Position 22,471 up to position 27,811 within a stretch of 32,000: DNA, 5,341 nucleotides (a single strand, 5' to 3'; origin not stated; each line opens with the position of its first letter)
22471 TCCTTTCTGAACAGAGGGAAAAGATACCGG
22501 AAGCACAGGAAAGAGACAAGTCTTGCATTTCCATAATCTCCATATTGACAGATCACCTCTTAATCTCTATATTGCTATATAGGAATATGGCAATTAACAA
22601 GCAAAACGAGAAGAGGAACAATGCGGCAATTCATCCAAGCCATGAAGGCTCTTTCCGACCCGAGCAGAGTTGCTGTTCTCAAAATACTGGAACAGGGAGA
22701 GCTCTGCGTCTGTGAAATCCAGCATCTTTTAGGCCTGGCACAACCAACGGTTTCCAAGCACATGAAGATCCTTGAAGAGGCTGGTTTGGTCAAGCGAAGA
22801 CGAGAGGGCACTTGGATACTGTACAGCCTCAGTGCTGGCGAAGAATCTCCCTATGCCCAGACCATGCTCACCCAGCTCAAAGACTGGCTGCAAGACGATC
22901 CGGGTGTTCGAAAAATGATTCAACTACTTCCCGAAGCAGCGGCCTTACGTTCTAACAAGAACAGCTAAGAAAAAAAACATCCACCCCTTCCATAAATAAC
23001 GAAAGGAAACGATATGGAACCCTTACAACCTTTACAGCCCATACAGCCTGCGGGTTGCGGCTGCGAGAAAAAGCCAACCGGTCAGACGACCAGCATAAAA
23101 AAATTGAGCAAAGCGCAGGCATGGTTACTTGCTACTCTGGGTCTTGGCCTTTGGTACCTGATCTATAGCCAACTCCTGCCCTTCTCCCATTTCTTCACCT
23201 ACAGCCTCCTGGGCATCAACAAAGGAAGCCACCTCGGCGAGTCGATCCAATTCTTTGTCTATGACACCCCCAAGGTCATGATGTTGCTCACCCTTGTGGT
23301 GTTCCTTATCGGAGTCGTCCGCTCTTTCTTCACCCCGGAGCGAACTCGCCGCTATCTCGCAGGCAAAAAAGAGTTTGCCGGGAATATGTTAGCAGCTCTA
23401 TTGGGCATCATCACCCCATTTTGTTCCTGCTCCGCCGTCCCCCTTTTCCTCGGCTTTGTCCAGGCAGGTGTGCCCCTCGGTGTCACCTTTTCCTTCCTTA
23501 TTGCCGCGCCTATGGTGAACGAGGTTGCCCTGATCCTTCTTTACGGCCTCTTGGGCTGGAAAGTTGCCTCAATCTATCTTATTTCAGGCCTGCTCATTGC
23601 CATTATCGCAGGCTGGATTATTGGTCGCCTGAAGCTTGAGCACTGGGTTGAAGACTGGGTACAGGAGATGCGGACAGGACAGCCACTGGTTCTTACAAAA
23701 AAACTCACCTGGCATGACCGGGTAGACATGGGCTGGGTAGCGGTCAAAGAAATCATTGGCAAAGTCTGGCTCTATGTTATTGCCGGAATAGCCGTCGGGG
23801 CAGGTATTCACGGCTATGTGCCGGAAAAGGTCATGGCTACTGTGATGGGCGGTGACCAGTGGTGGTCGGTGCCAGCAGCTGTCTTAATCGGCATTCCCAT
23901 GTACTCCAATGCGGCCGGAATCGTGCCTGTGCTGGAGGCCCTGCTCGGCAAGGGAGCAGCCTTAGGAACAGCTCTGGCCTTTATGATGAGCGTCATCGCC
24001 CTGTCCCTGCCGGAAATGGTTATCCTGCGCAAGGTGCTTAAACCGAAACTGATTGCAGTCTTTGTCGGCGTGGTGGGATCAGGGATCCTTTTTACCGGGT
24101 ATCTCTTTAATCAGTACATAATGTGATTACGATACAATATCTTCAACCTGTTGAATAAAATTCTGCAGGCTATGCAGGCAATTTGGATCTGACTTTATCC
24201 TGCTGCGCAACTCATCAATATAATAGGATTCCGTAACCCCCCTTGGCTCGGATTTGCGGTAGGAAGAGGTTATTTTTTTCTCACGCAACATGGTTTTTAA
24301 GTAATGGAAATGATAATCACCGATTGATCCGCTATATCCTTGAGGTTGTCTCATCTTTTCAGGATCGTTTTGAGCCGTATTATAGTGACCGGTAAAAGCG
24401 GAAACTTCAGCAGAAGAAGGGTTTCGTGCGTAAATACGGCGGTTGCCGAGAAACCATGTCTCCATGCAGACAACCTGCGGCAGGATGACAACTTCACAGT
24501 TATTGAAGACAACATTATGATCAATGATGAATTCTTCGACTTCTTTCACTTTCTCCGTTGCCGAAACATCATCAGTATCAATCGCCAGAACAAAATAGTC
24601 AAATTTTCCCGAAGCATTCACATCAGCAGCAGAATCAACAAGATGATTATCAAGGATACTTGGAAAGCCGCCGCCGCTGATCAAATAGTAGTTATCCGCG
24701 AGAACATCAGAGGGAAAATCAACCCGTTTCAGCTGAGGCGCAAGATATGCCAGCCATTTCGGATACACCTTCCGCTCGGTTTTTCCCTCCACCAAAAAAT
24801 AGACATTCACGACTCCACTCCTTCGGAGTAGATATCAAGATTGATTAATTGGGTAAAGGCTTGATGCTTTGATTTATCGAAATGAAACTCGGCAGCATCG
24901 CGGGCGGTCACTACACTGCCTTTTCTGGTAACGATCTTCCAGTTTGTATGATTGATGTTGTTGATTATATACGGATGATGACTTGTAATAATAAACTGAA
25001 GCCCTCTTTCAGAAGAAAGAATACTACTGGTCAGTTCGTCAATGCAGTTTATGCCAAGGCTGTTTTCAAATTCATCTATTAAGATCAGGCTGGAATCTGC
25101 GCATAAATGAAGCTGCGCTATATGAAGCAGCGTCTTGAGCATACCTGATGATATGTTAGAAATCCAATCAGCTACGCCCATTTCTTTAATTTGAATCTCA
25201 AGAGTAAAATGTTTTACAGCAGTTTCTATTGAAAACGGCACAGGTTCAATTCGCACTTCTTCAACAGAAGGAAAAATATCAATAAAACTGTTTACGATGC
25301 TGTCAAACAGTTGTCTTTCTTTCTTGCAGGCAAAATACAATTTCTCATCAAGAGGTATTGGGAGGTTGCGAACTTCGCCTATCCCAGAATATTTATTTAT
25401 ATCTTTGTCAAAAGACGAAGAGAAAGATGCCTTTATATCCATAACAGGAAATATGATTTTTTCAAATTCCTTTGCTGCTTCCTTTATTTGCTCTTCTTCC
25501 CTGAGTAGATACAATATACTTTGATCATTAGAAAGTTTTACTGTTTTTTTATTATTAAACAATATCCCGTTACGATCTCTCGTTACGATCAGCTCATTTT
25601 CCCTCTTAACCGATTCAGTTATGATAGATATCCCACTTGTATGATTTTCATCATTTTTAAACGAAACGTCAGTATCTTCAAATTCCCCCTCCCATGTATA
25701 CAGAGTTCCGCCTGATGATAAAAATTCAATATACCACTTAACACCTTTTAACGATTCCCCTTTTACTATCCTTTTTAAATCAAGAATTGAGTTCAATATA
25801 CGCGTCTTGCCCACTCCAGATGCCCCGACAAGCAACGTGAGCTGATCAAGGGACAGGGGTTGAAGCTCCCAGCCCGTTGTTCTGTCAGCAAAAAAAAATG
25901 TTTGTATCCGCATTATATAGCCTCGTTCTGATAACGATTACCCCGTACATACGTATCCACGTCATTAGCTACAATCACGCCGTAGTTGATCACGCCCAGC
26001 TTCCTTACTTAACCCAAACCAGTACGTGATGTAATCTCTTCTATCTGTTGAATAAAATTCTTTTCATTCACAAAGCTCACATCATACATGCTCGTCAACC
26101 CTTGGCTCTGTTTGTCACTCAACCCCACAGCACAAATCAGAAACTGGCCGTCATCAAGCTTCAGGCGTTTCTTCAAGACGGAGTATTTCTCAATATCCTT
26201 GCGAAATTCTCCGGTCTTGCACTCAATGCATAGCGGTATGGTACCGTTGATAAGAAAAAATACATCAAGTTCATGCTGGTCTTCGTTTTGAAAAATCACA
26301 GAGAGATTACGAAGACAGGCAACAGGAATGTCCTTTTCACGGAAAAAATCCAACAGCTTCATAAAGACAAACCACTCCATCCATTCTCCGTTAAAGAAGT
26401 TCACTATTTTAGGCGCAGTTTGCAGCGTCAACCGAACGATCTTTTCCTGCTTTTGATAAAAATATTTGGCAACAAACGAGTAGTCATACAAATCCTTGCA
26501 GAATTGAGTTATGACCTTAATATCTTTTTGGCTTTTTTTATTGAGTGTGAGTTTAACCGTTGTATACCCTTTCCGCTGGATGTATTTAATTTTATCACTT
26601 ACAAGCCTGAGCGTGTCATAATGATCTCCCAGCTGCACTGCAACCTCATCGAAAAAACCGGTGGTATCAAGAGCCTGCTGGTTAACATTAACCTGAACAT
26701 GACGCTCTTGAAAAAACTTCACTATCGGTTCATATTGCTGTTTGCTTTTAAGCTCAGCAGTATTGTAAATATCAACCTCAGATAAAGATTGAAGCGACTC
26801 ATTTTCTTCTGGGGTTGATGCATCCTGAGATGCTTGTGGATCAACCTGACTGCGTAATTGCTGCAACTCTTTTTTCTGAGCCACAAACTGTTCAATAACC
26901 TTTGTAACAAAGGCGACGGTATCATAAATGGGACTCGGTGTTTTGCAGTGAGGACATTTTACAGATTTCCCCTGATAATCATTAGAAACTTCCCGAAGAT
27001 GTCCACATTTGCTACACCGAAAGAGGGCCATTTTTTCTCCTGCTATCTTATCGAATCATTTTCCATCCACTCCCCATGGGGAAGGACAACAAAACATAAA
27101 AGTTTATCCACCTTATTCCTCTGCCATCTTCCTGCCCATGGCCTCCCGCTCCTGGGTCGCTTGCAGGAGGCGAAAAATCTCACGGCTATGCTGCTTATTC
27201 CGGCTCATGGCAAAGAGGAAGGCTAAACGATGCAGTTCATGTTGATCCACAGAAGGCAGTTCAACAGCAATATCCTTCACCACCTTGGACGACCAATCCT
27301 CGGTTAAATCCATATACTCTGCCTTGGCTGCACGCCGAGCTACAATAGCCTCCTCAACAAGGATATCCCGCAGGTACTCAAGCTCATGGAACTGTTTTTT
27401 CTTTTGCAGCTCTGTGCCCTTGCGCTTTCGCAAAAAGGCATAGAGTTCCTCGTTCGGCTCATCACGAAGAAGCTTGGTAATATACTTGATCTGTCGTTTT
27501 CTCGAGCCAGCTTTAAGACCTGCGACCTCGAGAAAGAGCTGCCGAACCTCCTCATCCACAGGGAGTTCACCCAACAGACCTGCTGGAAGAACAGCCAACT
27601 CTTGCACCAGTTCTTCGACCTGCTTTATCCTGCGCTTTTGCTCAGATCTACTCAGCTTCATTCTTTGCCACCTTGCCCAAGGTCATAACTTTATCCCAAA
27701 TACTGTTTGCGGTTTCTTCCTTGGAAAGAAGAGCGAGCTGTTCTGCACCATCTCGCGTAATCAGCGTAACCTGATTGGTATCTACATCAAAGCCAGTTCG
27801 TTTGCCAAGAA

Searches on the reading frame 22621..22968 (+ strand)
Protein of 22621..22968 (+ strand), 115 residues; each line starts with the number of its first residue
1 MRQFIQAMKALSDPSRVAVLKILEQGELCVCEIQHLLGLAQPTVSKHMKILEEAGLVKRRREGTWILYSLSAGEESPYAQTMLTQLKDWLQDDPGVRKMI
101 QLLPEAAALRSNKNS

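Call 9: search_protein_families(library=pfam, proteins=[window:22621-22968:+], max_evalue=0.01)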
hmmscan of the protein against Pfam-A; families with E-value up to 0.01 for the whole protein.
window:22621-22968:+ (115 aa): 14 families
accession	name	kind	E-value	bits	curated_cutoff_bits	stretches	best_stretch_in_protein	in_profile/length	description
PF01022.26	HTH_5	-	5.1e-18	65.1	22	1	13-58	1-46/47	Bacterial regulatory protein, arsR family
PF12840.13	HTH_20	-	2.9e-10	40.4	27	1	11-59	1-50/51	Helix-turn-helix domain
PF01047.28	MarR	-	1.8e-06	28.2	24.6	1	17-61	7-51/59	MarR family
PF13412.12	HTH_24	-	1.6e-05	24.8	21.9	1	16-58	5-48/48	Winged helix-turn-helix DNA-binding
PF01978.25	TrmB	-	9.5e-05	22.6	25.6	1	20-63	15-58/68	Sugar-specific transcriptional regulator TrmB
PF25213.1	HVO_A0261_N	-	0.00016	22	35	1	14-62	11-58/86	HVO_A0261 N-terminal domain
PF12802.13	MarR_2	-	0.00034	21.2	27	1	32-63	25-56/61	MarR family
PF13545.12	HTH_Crp_2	-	0.00058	20.2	27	1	35-62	30-58/70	Crp-like helix-turn-helix domain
PF09339.16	HTH_IclR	-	0.00058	20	22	1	19-60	8-51/52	IclR helix-turn-helix domain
PF03965.22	Penicillinase_R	-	0.0012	19.6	22.6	1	25-91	15-85/115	Penicillinase repressor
PF05732.17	RepL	-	0.0031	17.5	20.3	1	36-67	84-115/164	Firmicute plasmid replication protein (RepL)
PF14394.12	DUF4423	-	0.0033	17.7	30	1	29-73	38-82/165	Domain of unknown function (DUF4423)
PF13601.12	HTH_34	-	0.0058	17.2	27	1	16-61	2-48/80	Winged helix DNA-binding domain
PF01638.23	HxlR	-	0.0086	16.3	20.8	0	18-91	9-84/91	HxlR-like helix-turn-helix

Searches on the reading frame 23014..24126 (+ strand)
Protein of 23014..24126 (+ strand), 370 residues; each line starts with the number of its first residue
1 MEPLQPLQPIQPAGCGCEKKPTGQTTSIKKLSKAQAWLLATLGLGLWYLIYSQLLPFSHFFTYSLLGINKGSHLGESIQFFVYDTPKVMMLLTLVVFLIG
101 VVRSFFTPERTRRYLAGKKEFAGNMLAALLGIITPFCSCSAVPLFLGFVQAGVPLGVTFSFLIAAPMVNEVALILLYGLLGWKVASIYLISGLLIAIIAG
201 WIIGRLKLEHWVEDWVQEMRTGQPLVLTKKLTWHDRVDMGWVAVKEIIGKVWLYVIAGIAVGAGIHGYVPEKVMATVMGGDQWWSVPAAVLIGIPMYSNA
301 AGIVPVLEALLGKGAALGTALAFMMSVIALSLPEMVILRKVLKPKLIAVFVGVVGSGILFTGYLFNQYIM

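Call 9: search_protein_families(library=pfam, proteins=[window:23014-24126:+], max_evalue=0.01)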
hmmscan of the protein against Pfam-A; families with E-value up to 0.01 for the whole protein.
window:23014-24126:+ (370 aa): 1 family
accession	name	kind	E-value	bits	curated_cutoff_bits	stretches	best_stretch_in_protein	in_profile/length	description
PF03773.19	ArsP_1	-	2.9e-78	263.5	32.3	1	74-366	2-293/294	Predicted permease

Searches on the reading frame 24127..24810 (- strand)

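Call 9: search_protein_families(library=pfam, proteins=[window:24127-24810:-], max_evalue=0.01)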
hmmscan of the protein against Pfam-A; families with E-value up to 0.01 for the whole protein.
window:24127-24810:- (227 aa): 1 family
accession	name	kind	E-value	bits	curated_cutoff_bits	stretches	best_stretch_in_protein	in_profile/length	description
PF14103.11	DUF4276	-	0.00098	19.8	30.2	1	7-154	1-138/192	Domain of unknown function (DUF4276)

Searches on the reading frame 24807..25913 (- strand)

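Call 48: search_protein_families(library=pfam, proteins=[window:24807-25913:-], max_evalue=0.001)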
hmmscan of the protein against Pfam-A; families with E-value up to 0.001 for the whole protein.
window:24807-25913:- (368 aa): 4 families
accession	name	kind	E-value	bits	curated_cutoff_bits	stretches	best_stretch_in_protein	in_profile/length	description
PF13304.12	AAA_21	-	4.3e-18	66.9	27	1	25-318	1-304/304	AAA domain, putative AbiEii toxin, Type IV TA system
PF02463.25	SMC_N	-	7.8e-07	29.2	40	1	24-329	25-213/220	RecF/RecN/SMC N terminal domain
PF13401.12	AAA_22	-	1.5e-05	25.8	27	0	23-48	5-30/130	AAA domain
PF00005.33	ABC_tran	-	7.5e-05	23.8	25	0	23-148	11-90/137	ABC transporter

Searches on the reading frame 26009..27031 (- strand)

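Call 48: search_protein_families(library=pfam, proteins=[window:26009-27031:-], max_evalue=0.001)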
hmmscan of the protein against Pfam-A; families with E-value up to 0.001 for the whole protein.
window:26009-27031:- (340 aa): 2 families
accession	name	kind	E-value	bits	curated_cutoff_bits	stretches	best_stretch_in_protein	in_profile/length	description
PF09002.17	Card1_endonuc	-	1.6e-06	28.2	26.4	1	210-286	5-78/136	Card1-like, endonuclease domain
PF09723.15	Zn_ribbon_8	-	0.00057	20.3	34.4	0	4-31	6-34/41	Zinc ribbon domain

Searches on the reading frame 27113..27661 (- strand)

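Call 48: search_protein_families(library=pfam, proteins=[window:27113-27661:-], max_evalue=0.001)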
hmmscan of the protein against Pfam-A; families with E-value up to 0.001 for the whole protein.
window:27113-27661:- (182 aa): 1 family
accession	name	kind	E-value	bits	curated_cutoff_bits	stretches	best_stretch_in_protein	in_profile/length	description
PF04751.20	DarP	-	1e-24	87.6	26.3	1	3-166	3-152/153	Dual-action ribosomal maturation protein DarP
